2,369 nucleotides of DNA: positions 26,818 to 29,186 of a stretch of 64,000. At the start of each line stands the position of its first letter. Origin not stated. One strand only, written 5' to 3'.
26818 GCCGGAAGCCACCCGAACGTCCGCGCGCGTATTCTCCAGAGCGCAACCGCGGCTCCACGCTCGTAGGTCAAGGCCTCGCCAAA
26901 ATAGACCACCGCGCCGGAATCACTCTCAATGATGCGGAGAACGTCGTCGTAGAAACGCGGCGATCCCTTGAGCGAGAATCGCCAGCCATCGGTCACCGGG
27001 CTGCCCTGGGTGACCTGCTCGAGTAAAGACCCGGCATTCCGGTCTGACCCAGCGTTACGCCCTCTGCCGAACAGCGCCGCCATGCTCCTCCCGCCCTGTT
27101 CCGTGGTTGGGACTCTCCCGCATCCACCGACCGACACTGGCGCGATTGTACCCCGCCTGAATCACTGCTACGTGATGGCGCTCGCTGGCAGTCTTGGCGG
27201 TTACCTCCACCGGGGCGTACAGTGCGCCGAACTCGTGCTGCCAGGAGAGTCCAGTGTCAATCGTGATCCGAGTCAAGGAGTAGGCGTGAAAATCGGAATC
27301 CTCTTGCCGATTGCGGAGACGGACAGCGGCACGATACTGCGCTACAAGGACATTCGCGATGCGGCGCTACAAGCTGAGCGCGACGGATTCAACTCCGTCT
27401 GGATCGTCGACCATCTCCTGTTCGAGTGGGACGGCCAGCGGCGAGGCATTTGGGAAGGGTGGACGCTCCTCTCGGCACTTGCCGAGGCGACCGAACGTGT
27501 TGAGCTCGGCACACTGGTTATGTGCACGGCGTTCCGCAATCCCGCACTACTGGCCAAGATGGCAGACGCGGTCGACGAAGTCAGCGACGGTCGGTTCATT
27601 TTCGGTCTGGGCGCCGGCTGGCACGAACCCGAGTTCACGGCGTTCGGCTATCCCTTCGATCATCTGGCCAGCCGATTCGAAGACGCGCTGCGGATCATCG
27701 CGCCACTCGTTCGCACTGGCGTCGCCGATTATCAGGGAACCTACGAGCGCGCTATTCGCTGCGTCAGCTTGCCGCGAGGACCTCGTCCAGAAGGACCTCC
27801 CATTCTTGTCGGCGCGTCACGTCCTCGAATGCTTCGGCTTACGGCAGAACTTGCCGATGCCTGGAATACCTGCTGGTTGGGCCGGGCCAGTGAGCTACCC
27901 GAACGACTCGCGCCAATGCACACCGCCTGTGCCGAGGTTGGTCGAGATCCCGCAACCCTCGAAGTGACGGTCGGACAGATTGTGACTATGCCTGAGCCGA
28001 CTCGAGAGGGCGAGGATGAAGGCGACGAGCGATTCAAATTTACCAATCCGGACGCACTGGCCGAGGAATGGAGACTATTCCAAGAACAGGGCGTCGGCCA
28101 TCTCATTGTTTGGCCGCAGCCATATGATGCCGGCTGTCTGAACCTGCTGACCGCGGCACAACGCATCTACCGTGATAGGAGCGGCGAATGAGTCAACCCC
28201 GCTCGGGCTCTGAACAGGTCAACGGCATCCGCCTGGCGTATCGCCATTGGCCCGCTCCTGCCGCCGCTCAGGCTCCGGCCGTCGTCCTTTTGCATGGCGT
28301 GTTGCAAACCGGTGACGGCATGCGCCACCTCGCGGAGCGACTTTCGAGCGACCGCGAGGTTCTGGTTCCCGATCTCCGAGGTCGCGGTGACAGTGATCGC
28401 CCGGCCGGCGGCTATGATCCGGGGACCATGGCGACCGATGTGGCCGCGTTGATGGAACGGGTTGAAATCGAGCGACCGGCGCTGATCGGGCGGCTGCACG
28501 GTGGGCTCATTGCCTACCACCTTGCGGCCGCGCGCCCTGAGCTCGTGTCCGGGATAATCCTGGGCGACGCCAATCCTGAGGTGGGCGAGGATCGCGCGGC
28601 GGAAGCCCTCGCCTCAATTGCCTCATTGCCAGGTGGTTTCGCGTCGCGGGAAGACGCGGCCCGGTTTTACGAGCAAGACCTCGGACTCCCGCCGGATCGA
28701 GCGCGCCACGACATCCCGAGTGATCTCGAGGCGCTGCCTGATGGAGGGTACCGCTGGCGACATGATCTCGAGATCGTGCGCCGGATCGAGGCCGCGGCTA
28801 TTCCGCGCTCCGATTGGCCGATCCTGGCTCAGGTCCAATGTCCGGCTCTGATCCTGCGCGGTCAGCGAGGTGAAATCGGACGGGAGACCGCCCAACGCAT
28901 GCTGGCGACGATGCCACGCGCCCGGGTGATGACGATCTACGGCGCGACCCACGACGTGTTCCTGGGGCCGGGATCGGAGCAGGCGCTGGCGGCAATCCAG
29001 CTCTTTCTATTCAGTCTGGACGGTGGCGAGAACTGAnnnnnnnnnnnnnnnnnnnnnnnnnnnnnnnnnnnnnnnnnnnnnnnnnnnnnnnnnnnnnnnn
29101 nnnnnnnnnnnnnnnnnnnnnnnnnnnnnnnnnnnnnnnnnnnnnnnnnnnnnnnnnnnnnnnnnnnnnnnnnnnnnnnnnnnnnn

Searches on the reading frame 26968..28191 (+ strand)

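Call 27: search_protein_families(library=pfam, proteins=[window:26968-28191:+], max_evalue=0.001)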
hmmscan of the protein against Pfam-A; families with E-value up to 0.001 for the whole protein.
window:26968-28191:+ (407 aa): 1 family
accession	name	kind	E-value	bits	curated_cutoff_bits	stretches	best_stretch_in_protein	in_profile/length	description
PF00296.26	Bac_luciferase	-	1.4e-47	163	27.9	1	108-341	2-230/314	Luciferase-like monooxygenase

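Call 46: search_protein_families(library=ncbifam, proteins=[window:26968-28191:+], max_evalue=0.001)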
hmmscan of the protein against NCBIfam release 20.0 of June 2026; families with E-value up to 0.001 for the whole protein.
window:26968-28191:+ (407 aa): 30 families (the best 25 are shown)
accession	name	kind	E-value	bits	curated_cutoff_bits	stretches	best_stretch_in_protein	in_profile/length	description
TIGR03560.1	F420_Rv1855c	subfamily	4.5e-53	180.4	231.4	1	125-335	11-226/227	TIGR03560 family F420-dependent LLM class oxidoreductase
TIGR03619.1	F420_Rv2161c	subfamily_domain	6.8e-45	153.6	166.9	1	131-381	2-245/247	TIGR03619 family F420-dependent LLM class oxidoreductase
TIGR03856.1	F420_MSMEG_2906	subfamily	8.3e-40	136.9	243.7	1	125-336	14-209/249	LLM class F420-dependent oxidoreductase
TIGR03621.1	F420_MSMEG_2516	subfamily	6.7e-33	114.1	213.15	1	127-297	14-171/295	TIGR03621 family F420-dependent LLM class oxidoreductase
TIGR03571.1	lucif_BA3436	subfamily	6.4e-31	107.7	303.9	1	107-387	11-286/304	TIGR03571 family LLM class oxidoreductase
TIGR03564.1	F420_MSMEG_4879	subfamily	1.2e-27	97.2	234.25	1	132-340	4-201/265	TIGR03564 family F420-dependent LLM class oxidoreductase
TIGR03557.1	F420_G6P_family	subfamily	3e-21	75.9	210.4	1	127-299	13-185/316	TIGR03557 family F420-dependent LLM class oxidoreductase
TIGR04024.1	F420_NP1902A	hypoth_equivalog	1.5e-20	73.2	345.4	1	111-336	4-212/330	TIGR04024 family LLM class F420-dependent oxidoreductase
NF002619.0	PRK02271.1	equivalog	3.8e-20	72.4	276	1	126-297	13-172/329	5,10-methylenetetrahydromethanopterin reductase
TIGR03555.1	F420_mer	equivalog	1.8e-17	63.7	348.7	1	131-298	16-172/325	5,10-methylenetetrahydromethanopterin reductase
TIGR03559.1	F420_Rv3520c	subfamily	2.3e-17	63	335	1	127-325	13-207/325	LLM class F420-dependent oxidoreductase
TIGR03857.1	F420_MSMEG_2249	hypoth_equivalog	3.5e-17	62.6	218.4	1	131-345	18-219/329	TIGR03857 family LLM class F420-dependent oxidoreductase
TIGR03841.1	F420_Rv3093c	subfamily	3.7e-17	62.7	213.65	1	130-354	13-220/298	LLM class F420-dependent oxidoreductase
TIGR04465.1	ArgArg_F420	equivalog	2.2e-16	59.9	470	1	124-332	57-263/364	F420-dependent hydroxymycolic acid dehydrogenase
TIGR03617.1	F420_MSMEG_2256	subfamily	3.5e-16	59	278.15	1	170-346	27-210/318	TIGR03617 family F420-dependent LLM class oxidoreductase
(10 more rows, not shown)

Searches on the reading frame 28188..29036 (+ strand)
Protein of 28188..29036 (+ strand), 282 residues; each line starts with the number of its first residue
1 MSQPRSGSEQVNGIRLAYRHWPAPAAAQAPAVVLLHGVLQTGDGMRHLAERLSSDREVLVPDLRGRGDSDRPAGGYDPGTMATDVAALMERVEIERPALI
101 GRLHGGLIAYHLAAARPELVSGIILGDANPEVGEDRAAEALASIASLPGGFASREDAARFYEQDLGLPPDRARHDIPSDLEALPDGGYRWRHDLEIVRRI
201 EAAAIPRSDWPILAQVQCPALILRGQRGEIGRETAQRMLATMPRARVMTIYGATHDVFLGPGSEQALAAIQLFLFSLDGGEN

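Call 66: search_protein_families(library=pfam, proteins=[window:28188-29036:+], max_evalue=0.0001)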
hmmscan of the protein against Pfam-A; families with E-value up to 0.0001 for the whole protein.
window:28188-29036:+ (282 aa): 3 families
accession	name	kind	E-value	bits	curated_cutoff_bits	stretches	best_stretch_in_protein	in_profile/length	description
PF12697.13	Abhydrolase_6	-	2.5e-17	64.7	26.3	1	32-260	1-210/217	Alpha/beta hydrolase family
PF00561.26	Abhydrolase_1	-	1.1e-16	61.7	25.8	1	30-134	1-109/245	alpha/beta hydrolase fold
PF12146.15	Hydrolase_4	-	6.4e-10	39.2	27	1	30-234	5-208/239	Serine aminopeptidase, S33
